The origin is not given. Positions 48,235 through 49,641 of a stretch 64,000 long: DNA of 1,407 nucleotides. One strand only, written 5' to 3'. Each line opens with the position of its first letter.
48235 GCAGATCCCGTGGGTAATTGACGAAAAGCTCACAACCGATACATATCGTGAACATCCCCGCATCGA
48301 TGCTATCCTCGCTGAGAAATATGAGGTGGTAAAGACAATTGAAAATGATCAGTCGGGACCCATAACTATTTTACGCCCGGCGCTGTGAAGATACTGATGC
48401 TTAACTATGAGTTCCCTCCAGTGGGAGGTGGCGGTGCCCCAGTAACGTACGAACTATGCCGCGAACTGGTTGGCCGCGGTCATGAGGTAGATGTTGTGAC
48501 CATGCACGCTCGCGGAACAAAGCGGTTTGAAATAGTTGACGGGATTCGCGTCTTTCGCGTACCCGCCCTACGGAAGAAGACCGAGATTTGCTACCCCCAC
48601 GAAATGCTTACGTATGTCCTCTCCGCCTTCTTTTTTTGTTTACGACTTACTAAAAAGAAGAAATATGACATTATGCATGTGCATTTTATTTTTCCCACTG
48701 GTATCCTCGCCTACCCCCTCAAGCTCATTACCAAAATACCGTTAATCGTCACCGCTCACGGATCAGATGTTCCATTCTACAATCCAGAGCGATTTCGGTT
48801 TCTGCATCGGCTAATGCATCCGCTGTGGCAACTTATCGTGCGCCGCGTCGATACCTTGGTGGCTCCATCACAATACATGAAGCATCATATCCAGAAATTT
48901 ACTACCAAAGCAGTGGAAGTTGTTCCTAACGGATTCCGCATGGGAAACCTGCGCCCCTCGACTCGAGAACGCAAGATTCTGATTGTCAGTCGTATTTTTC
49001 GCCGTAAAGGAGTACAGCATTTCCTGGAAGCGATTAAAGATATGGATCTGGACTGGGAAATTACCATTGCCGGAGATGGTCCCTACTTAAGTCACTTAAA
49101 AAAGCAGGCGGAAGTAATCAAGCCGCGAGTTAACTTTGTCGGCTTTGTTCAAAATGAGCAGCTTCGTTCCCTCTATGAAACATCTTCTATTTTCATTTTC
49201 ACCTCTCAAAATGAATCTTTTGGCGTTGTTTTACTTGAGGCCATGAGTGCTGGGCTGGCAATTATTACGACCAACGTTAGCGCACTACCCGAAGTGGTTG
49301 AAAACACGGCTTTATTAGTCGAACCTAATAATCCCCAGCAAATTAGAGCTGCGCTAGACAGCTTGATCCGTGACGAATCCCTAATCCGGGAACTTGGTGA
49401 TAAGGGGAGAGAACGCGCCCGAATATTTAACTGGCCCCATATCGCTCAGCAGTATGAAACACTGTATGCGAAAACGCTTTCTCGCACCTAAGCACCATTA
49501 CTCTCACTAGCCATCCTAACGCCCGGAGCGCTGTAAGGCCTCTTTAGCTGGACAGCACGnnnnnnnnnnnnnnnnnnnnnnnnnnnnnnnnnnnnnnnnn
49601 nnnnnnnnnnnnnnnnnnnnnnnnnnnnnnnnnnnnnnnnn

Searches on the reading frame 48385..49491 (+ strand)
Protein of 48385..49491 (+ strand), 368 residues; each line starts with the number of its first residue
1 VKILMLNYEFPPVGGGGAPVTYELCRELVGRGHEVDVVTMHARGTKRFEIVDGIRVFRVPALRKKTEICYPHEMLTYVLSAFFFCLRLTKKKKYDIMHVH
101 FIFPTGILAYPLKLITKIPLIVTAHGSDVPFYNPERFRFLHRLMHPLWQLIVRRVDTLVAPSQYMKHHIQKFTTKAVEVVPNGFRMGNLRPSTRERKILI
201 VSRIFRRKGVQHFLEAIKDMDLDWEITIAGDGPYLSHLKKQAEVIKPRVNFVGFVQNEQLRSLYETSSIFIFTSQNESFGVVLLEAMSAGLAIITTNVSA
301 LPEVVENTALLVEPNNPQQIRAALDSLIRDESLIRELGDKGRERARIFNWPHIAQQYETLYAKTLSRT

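Call 70: search_protein_families(library=pfam, proteins=[window:48385-49491:+], max_evalue=0.00001)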
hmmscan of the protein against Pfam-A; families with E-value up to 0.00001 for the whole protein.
window:48385-49491:+ (368 aa): 7 families
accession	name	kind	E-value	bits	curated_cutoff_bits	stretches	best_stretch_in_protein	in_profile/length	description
PF00534.26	Glycos_transf_1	-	5.2e-38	130.7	26.4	1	192-344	12-172/172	Glycosyl transferases group 1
PF13692.12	Glyco_trans_1_4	-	8.6e-33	114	27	1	196-330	2-142/142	Glycosyl transferases group 1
PF13439.12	Glyco_transf_4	-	4.3e-30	105.4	28.5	1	15-183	2-165/170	Glycosyltransferase Family 4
PF13579.12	Glyco_trans_4_4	-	3.7e-26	92.8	29.7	1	15-183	1-158/158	Glycosyl transferase 4-like domain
PF13477.12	Glyco_trans_4_2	-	2.3e-14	54.2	23.4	1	18-159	10-136/139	Glycosyl transferase 4-like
PF13524.12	Glyco_trans_1_2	-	2.1e-10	41.2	25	1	208-357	2-142/144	Glycosyl transferase-like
PF20706.3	GT4-conflict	-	2.8e-08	33.6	26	1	174-308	171-323/385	Family 4 Glycosyltransferase in conflict systems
